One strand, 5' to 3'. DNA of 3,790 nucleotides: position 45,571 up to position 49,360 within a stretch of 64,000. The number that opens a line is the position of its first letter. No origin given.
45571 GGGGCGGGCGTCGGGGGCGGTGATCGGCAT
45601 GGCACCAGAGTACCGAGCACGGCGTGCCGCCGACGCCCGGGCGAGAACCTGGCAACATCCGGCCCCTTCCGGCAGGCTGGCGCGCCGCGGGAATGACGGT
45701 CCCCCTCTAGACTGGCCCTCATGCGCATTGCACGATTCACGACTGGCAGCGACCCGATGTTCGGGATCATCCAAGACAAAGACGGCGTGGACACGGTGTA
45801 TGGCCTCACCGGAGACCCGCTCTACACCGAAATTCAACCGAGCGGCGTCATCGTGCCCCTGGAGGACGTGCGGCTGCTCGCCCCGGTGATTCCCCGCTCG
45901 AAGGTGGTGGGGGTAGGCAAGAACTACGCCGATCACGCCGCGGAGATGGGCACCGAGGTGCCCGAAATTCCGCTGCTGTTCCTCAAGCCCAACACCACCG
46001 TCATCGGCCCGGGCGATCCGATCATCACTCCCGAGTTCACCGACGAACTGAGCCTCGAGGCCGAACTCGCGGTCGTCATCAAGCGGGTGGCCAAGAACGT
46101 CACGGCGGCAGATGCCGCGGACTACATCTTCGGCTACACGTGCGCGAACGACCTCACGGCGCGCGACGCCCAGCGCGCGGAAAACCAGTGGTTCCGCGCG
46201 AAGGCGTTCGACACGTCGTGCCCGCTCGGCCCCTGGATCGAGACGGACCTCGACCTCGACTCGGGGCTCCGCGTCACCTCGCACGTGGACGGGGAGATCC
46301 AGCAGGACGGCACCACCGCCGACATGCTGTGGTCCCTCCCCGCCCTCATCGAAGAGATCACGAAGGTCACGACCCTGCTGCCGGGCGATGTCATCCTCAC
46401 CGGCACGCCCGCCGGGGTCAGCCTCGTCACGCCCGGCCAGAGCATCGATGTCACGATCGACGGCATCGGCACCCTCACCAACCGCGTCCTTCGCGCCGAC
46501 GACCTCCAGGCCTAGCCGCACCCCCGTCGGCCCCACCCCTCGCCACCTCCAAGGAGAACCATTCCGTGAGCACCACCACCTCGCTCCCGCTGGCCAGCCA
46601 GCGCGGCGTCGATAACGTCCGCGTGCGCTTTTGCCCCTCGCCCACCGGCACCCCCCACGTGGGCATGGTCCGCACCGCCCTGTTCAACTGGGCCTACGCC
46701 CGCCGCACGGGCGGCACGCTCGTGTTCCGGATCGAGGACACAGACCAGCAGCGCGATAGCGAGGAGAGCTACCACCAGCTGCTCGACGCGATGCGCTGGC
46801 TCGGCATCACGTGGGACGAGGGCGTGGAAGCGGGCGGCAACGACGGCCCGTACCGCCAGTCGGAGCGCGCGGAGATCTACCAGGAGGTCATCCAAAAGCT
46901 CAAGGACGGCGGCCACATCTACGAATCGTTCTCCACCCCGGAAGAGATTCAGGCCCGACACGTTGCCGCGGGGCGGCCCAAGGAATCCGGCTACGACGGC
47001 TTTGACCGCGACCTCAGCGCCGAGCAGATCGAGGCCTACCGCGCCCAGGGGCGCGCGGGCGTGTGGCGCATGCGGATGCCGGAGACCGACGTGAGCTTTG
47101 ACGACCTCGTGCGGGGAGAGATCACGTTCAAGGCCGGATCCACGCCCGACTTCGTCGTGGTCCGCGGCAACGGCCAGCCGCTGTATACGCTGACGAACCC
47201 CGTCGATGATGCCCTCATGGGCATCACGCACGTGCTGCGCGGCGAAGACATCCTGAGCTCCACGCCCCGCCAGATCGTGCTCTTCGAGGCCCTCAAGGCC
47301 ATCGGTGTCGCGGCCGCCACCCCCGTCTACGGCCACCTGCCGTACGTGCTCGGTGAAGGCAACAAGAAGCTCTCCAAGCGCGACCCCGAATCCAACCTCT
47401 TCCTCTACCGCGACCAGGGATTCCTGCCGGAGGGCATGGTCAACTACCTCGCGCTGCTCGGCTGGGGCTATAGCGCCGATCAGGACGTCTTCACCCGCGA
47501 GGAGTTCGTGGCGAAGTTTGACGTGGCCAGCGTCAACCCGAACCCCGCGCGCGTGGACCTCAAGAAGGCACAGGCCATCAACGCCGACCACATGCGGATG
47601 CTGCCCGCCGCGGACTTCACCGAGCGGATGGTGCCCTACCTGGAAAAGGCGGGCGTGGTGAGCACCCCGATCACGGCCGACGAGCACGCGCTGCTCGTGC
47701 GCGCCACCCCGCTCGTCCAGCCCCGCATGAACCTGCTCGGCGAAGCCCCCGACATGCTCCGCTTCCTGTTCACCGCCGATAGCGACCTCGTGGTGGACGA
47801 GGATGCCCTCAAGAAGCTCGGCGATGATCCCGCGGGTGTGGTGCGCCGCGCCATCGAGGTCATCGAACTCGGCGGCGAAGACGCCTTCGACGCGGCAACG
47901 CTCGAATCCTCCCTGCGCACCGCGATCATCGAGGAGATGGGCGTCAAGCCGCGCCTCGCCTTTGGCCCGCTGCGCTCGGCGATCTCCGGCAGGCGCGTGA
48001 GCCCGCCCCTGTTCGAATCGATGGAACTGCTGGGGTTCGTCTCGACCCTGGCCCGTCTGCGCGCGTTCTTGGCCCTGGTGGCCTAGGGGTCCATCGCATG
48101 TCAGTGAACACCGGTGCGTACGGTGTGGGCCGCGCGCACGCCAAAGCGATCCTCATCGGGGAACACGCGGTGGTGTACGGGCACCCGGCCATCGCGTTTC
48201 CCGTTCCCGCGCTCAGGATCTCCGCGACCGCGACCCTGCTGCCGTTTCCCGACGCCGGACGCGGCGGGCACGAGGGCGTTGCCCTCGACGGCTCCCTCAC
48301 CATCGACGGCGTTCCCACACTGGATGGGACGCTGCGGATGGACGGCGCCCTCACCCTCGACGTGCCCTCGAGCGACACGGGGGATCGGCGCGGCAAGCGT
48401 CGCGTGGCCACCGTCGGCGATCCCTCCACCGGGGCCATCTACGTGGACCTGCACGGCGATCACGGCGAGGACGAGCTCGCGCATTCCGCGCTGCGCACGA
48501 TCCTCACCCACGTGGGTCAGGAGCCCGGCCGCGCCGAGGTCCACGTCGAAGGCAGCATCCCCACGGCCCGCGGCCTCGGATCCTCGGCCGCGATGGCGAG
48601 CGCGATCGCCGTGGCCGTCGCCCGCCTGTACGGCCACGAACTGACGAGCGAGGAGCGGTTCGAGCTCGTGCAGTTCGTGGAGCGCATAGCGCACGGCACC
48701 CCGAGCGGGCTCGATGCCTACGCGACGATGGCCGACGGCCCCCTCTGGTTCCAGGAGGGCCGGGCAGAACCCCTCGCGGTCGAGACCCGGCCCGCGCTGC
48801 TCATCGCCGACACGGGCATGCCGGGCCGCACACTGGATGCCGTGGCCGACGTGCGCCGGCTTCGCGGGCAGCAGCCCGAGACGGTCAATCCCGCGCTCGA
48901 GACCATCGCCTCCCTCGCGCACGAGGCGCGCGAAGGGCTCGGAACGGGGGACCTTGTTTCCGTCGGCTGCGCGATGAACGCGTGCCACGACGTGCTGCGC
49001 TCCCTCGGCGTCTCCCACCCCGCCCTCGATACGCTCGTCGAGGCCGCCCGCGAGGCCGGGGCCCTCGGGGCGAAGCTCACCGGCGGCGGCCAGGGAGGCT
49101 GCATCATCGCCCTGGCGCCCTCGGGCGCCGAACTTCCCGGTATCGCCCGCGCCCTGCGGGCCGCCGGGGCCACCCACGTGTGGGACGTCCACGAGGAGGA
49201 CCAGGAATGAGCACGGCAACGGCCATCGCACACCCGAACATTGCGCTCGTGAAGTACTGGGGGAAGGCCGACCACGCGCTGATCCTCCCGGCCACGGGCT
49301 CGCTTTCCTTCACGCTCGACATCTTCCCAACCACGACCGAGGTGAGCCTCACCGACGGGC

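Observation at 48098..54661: Complete mevalonate pathway operon (mvk-mvaD-pmk-fni-hmgr-mvaS) inserted between gltX and tRNA-Gln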

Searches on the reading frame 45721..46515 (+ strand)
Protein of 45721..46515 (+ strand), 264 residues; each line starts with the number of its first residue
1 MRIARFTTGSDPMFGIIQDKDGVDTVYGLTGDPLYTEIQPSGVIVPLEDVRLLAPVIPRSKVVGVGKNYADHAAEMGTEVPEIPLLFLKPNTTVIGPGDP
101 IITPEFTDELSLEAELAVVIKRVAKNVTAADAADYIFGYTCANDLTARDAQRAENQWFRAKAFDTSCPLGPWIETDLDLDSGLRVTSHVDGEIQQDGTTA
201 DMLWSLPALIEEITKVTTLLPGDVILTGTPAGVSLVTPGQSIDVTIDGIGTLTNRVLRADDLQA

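Call 23: search_protein_families(library=pfam, proteins=[window:45721-46515:+])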
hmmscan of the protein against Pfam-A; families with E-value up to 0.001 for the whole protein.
window:45721-46515:+ (264 aa): 2 families
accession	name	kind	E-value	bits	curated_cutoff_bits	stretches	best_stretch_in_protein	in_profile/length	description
PF01557.24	FAA_hydrolase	-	6.9e-69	232.2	23.9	1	61-256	1-213/214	Fumarylacetoacetate (FAA) hydrolase C-terminal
PF10370.14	Rv2993c-like_N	-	5.9e-16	59.5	21.3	1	1-55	1-50/50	Rv2993c-like, N-terminal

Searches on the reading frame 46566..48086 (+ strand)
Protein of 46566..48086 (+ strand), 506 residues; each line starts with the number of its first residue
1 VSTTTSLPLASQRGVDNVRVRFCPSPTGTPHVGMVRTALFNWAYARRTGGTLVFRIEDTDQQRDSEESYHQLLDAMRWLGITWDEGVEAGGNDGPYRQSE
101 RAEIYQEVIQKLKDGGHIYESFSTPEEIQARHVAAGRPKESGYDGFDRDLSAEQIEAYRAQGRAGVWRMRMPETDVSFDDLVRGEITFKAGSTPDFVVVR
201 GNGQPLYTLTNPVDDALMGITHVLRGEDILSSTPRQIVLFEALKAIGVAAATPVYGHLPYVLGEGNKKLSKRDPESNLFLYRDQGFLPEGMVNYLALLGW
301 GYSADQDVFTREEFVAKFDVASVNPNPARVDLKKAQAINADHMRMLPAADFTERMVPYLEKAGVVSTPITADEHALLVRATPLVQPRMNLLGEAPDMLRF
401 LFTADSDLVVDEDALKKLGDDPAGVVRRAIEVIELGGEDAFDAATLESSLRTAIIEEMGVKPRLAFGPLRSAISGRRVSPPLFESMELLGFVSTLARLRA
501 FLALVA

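Call 7: search_protein_families(library=ncbifam, proteins=[window:46566-48086:+])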
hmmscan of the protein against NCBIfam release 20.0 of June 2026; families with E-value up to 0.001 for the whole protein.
window:46566-48086:+ (506 aa): 10 families
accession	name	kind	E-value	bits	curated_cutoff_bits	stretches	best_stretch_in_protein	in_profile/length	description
TIGR00464.1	gltX_bact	equivalog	2.7e-121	405.8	289.95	1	18-502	2-468/470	glutamate--tRNA ligase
NF004315.1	PRK05710.1-4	equivalog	2.8e-61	207.3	250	1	21-292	2-271/274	tRNA glutamyl-Q(34) synthetase GluQRS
TIGR03838.1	queuosine_YadB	equivalog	2.5e-56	191.1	276.7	1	19-275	2-236/272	tRNA glutamyl-Q(34) synthetase GluQRS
NF004314.0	PRK05710.1-3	equivalog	5e-52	177.1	256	1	18-278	7-242/297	tRNA glutamyl-Q(34) synthetase GluQRS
NF004313.0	PRK05710.1-2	equivalog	7.4e-41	140.2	380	1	17-274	4-247/299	tRNA glutamyl-Q(34) synthetase GluQRS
NF003169.0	PRK04156.1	equivalog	4e-31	108.3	516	1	15-243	99-319/567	glutamate--tRNA ligase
TIGR00463.1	gltX_arch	equivalog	1.4e-28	99.8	401.75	1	15-241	91-307/560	glutamate--tRNA ligase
NF004312.0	PRK05710.1-1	equivalog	1.9e-28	99.7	453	1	20-273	16-241/306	tRNA glutamyl-Q(34) synthetase GluQRS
NF011291.0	PRK14703.1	equivalog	1.6e-13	49.8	681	1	16-144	30-151/769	glutamine--tRNA ligase/YqeY domain fusion protein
TIGR00440.1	glnS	equivalog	1.9e-10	40.3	425.8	1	18-224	1-202/524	glutamine--tRNA ligase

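Call 8: search_protein_families(library=pfam, proteins=[window:46566-48086:+])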
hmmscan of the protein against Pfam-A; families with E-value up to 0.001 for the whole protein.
window:46566-48086:+ (506 aa): 2 families
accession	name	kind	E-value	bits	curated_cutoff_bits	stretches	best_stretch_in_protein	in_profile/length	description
PF00749.27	tRNA-synt_1c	-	1.9e-79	267.3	23.4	1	17-334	1-311/314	tRNA synthetases class I (E and Q), catalytic domain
PF19269.4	Anticodon_2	-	8.8e-21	75.2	23.6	1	351-501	2-140/141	Anticodon binding domain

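Call 10: find_related_loci(query=window:46566-48086:+, collection=genome_contigs, flank=10000)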
Query window:46566-48086:+ (506 aa) in genome_contigs; peptide patterns used: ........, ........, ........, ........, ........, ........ (x = any residue, [..] = any of these).
276 stretches matched a pattern; 74 encode a relative of the query (tblastn E <= 1e-3); 74 distinct loci.
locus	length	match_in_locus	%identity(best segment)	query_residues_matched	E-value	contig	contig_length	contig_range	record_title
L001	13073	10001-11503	84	3-502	0e+0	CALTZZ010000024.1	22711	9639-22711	MAG: uncultured Dermabacteraceae bacterium isolate zZmqNivkN9_bin.39.MAG genome assembly, contig: NODE_945_length_22711_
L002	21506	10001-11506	82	6-506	0e+0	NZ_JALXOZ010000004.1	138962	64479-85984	Dermabacter sp. p3-SID358 4, whole genome shotgun sequence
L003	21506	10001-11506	82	6-506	0e+0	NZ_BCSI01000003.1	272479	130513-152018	Dermabacter hominis NBRC 106157, whole genome shotgun sequence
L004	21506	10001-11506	81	6-506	0e+0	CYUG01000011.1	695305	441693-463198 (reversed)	Helcobacillus massiliensis genome assembly Dermabacter indicis, contig contig00011, whole genome shotgun sequence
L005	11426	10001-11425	82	6-479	0e+0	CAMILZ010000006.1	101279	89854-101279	MAG: uncultured Dermabacteraceae bacterium isolate TbIW440HiN_bin.7.MAG genome assembly, contig: NODE_100_length_101279_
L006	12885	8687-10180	78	3-501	0e+0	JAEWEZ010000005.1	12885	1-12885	MAG: Actinomycetes bacterium isolate OH_PBlB_162 k127_1211875, whole genome shotgun sequence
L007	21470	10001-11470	76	17-506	0e+0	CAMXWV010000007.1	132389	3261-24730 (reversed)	MAG TPA_asm: uncultured Dermabacter sp. isolate SRR17635580_bin.14_metaWRAP_v1.3_MAG genome assembly, contig: ERZ1421254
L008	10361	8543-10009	77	18-506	0e+0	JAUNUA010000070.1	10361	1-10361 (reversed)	MAG: Brachybacterium sp. isolate S5R_Sa_40 NODE_2004_length_10361_cov_12.460897, whole genome shotgun sequence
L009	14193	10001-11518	74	2-505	0e+0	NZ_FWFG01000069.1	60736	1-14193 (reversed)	Brachybacterium nesterenkovii strain CIP104813, whole genome shotgun sequence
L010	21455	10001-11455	77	17-501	0e+0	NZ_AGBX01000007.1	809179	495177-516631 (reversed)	Brachybacterium squillarum M-6-3 50.WUPEI.1.00007, whole genome shotgun sequence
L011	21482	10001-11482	75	6-500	0e+0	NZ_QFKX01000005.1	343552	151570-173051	Brachybacterium endophyticum strain M1HQ-2 scaffold5, whole genome shotgun sequence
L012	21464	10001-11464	75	17-506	0e+0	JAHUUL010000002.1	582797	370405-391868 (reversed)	Dermabacteraceae bacterium TAE3-ERU27 Seq2, whole genome shotgun sequence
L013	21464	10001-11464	75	14-501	0e+0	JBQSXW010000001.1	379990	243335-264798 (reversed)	Brachybacterium sp. AOP25-B2-12 AOP25-B2-12_1, whole genome shotgun sequence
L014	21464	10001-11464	75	17-506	0e+0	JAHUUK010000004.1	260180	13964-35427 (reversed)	Dermabacteraceae bacterium TAE3-ERU5 Seq4, whole genome shotgun sequence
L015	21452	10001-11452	66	18-503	0e+0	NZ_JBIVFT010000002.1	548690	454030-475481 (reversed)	Arthrobacter sp. NPDC090010 NPDC090010_195_A2.ctg-0002, whole genome shotgun sequence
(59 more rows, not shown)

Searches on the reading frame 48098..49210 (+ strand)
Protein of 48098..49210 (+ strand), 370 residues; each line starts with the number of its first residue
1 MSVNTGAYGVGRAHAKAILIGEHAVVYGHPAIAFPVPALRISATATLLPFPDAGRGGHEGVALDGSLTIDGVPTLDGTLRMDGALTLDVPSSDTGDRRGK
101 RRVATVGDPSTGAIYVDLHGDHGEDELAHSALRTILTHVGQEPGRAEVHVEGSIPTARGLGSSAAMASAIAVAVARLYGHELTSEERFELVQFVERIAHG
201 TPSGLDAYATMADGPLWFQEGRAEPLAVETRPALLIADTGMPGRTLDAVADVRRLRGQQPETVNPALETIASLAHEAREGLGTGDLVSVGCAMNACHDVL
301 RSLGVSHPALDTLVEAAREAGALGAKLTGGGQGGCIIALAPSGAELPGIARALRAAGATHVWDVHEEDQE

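Call 7: search_protein_families(library=ncbifam, proteins=[window:48098-49210:+])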
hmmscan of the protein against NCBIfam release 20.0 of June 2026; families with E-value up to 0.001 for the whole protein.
window:48098-49210:+ (370 aa): 16 families
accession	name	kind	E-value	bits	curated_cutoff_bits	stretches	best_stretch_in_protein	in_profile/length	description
TIGR00549.1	mevalon_kin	equivalog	1.5e-72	244.4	163.05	1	13-339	1-276/276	mevalonate kinase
NF003036.0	PRK03926.1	equivalog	7.6e-50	169.7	403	1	13-360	6-286/302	mevalonate kinase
NF003006.0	PRK03817.1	equivalog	2.6e-18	66.1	443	2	275-343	247-316/352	galactokinase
TIGR00131.1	gal_kin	equivalog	1.9e-15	56.7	226.65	2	278-343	286-353/388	galactokinase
NF001816.0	PRK00555.1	equivalog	1.8e-14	53.5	509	1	275-356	258-339/363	galactokinase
NF003705.0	PRK05322.1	equivalog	4.4e-14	52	385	1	275-340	282-349/388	galactokinase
NF003472.0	PRK05101.1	equivalog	1.5e-12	47.1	499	1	275-342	276-346/382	galactokinase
TIGR00191.1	thrB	equivalog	2.9e-10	39.5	168.25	1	125-196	60-131/304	homoserine kinase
NF002288.1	PRK01212.1-4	equivalog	6.9e-10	38.4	194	1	128-355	60-280/303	homoserine kinase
TIGR01220.1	Pmev_kin_Gr_pos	equivalog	6.8e-09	35.2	165.7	0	223-351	207-340/358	phosphomevalonate kinase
TIGR01920.1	Shik_kin_archae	equivalog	1.8e-08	34.1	126.85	1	126-184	47-108/266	shikimate kinase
NF002870.0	PRK03188.1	equivalog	6e-08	31.7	286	1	123-189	72-137/310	4-(cytidine 5'-diphospho)-2-C-methyl-D-erythritol kinase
TIGR01240.1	mevDPdecarb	equivalog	0.00019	20.6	171.35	1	124-185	61-125/305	diphosphomevalonate decarboxylase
NF009948.0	PRK13412.1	equivalog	0.00036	18.3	721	0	132-192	716-773/974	bifunctional fucokinase/fucose-1-phosphate guanylyltransferase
TIGR00144.1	beta_RFAP_syn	subfamily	0.00057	19.2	113.5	0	125-189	65-126/325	beta-ribofuranosylaminobenzene 5'-phosphate synthase family protein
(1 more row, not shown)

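Call 8: search_protein_families(library=pfam, proteins=[window:48098-49210:+])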
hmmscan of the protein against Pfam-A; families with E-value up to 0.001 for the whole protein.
window:48098-49210:+ (370 aa): 3 families
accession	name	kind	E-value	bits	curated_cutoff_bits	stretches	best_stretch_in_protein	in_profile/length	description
PF00288.32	GHMP_kinases_N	-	5.6e-18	65.4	22.3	1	128-212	3-85/87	GHMP kinases N terminal domain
PF08544.19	GHMP_kinases_C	-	5.2e-15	56.1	21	1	278-357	2-83/85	GHMP kinases C terminal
PF22700.2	MVD-like_N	-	3.5e-06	27.2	27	1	129-186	66-123/157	Diphosphomevalonate decarboxylase-like N-terminal domain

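Call 56: find_homologous_proteins(query=window:48098-49210:+)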
Query window:48098-49210:+ (370 aa): 6835 proteins with E <= 0.001 among 8000 candidates; the best 120 are listed.
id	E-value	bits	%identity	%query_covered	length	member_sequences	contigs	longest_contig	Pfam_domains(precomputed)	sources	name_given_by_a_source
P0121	4.5e-236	801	100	100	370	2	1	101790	PF00288.33,PF08544.19,PF22700.3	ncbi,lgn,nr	ncbi:MAG: mevalonate kinase [Dermabacter sp.]|nr:mevalonate kinase [Dermabacter sp.]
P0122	1.8e-157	542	73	98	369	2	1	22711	PF00288.33,PF08544.19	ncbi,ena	-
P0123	5.9e-149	514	70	97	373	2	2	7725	PF00288.33,PF08544.19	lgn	-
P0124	1.1e-145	503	70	98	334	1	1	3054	PF00288.33,PF08544.19,PF22700.3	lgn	-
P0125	3.8e-145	502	67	99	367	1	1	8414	PF00288.33,PF08544.19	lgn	-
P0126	7.2e-145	501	65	100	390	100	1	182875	PF00288.33,PF08544.19,PF22700.3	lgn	-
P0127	9.7e-144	497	65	100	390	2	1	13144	PF00288.33,PF08544.19,PF22700.3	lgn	-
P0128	3.9e-126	439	66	83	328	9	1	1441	PF00288.33,PF08544.19,PF22700.3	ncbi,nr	ncbi:MAG: mevalonate kinase, partial [Dermabacter sp.]|nr:mevalonate kinase [Dermabacter sp.]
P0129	9.7e-98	346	53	96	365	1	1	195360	PF00288.33,PF08544.19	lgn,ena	-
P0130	3.2e-88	314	51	97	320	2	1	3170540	PF00288.33,PF08544.19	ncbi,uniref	ncbi:mevalonate kinase [Paramicrobacterium sp. CJ85]|uniref:mevalonate kinase n=1 Tax=Paramicrobacte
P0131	1.8e-87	312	60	66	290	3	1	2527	PF00288.33,PF08544.19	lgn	-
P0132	5.2e-83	297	49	90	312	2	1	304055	PF00288.33,PF08544.19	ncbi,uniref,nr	ncbi:mevalonate kinase [Paramicrobacterium humi]|uniref:mevalonate kinase n=1 Tax=Paramicrobacterium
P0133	9.6e-82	293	49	97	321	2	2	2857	PF00288.33,PF08544.19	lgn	-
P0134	2.0e-81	292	57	66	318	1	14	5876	PF00288.33,PF08544.19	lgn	-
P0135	7.2e-81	290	49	98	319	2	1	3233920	PF00288.33,PF08544.19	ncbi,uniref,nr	ncbi:mevalonate kinase [Paramicrobacterium agarici]|uniref:mevalonate kinase n=1 Tax=Paramicrobacter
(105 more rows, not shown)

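Call 58: find_encoding_contigs(protein=P0121, flank=10000, max_places=2)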
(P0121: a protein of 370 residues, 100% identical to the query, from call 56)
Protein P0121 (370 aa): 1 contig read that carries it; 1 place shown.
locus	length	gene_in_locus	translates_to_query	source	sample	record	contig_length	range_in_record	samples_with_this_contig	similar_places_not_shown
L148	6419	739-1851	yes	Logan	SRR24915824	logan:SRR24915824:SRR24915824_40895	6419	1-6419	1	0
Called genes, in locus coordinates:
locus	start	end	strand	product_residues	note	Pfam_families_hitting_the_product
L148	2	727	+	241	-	?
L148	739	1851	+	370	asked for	PF22700:MVD-like_N (weak), PF00288:GHMP_kinases_N, PF08544:GHMP_kinases_C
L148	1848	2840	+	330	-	PF22700:MVD-like_N, PF00288:GHMP_kinases_N, PF18376:MDD_C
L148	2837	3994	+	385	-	PF00288:GHMP_kinases_N, PF08544:GHMP_kinases_C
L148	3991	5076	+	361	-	PF01645:Glu_synthase (faint), PF01070:FMN_dh, PF00478:IMPDH (weak)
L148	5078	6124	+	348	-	PF00368:HMG-CoA_red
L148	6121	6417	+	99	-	?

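Call 64: predict_structure(alignment_id=A1)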
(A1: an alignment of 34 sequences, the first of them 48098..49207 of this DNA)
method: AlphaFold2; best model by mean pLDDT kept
length: 370 residues; sequences in the alignment: 34
mean_pLDDT: 83.6   pTM: 0.82
mean pLDDT of the five models: 83.6, 82.5, 81.2, 81.0, 80.9
residues with pLDDT >= 90: 244; 70-90: 44; 50-70: 24; < 50: 58
segments of 3 or more residues with pLDDT < 50: 1-4, 56-65, 67-100, 105-111, 368-370
pLDDT, mean of each block of 10 residues (from residue 1): 65 97 94 95 88 52 43 43 39 40 47 56 79 92 85 91 96 96 96 91 94 96 96 96 91 97 98 98 98 98 96 98 93 94 98 98 71
secondary structure, 60 per line:
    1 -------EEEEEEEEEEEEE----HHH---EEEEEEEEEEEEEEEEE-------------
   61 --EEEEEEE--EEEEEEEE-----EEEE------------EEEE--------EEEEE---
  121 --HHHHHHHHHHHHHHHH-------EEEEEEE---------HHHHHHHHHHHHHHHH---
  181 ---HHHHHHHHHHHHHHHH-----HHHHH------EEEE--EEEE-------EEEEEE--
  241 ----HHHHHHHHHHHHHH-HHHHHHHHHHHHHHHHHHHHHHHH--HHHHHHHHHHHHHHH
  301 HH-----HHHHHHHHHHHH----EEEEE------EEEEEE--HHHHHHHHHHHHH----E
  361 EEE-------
elements in order: E8-20 E31-47 E63-69 E72-79 E85-88 E101-104 E113-117 H123-138 E146-152 H162-177 H184-199 H205-209 E216-219 E222-225 E233-238 H245-258 H260-283 H286-302 H308-319 E324-328 E335-340 H343-355 E360-363

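Call 66: fold_search(model_id=the predicted structure, library=pdb)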
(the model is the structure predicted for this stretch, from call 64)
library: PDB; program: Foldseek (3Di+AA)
matches with E <= 10: 423; with E <= 0.001: 205
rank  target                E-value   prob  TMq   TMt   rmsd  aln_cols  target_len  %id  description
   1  2oi2                  1.8e-23  1.00  0.68  0.87   4.0       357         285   28  Streptococcus pneumoniae Mevalonate Kinase in Complex with Diphosphomevalonate (released 2007-05-01)
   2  2hfu_B                1.9e-23  1.00  0.72  0.81   4.0       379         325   26  Crystal structure of L. major mevalonate kinase in complex with R-mevalonate (released 2007-04-17)
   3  2hfs_A                2.4e-23  1.00  0.72  0.81   4.0       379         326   26  Crystal structure of L. major mevalonate kinase (released 2007-04-17)
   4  6mde_A                6.7e-23  1.00  0.71  0.86   2.6       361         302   27  Mevalonate kinase from Methanosarcina mazei with mevalonate bound (released 2018-12-19)
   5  6mdf_A                1.3e-22  1.00  0.72  0.86   2.6       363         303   27  Mevalonate kinase from Methanosarcina mazei with 5-phosphomevalonate bound (released 2018-12-19)
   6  4hac_A                2.3e-22  1.00  0.68  0.80   4.4       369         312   26  Crystal Structure of the Mevalonate Kinase from an Archaeon Methanosarcina mazei (released 2012-12-12)
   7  4hac_B                5.1e-22  1.00  0.69  0.82   4.1       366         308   27  Crystal Structure of the Mevalonate Kinase from an Archaeon Methanosarcina mazei (released 2012-12-12)
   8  8teb_B                1.2e-21  1.00  0.71  0.85   2.9       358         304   25  Structure of MKbur (released 2024-03-13)
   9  6mde_B                1.5e-21  1.00  0.68  0.83   3.2       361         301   27  Mevalonate kinase from Methanosarcina mazei with mevalonate bound (released 2018-12-19)
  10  8teb_A                1.6e-21  1.00  0.71  0.85   3.0       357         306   26  Structure of MKbur (released 2024-03-13)
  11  1kvk                  4.0e-20  1.00  0.65  0.64   8.3       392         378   25  The Structure of Binary complex between a Mammalian Mevalonate Kinase and ATP: Insights into the Reaction Mechanism and  (released 2002-03-27)
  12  8tfo_A                5.3e-20  1.00  0.69  0.65   9.5       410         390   23  Structure of MKvar (released 2024-03-13)
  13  2r3v_D                6.2e-20  1.00  0.63  0.60   8.9       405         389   23  The Biochemical and Structural Basis for Feedback Inhibition of Mevalonate Kinase and Isoprenoid Metabolism (released 2008-06-24)
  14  2x7i                  6.6e-20  1.00  0.62  0.76   5.0       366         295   26  Crystal structure of mevalonate kinase from methicillin-resistant Staphylococcus aureus MRSA252 (released 2010-07-21)
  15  2r42                  9.8e-20  1.00  0.65  0.63   8.4       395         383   24  The Biochemical and Structural Basis for feedback Inhibition of Mevalonate Kinase and Isoprenoid Metabolism (released 2008-06-24)
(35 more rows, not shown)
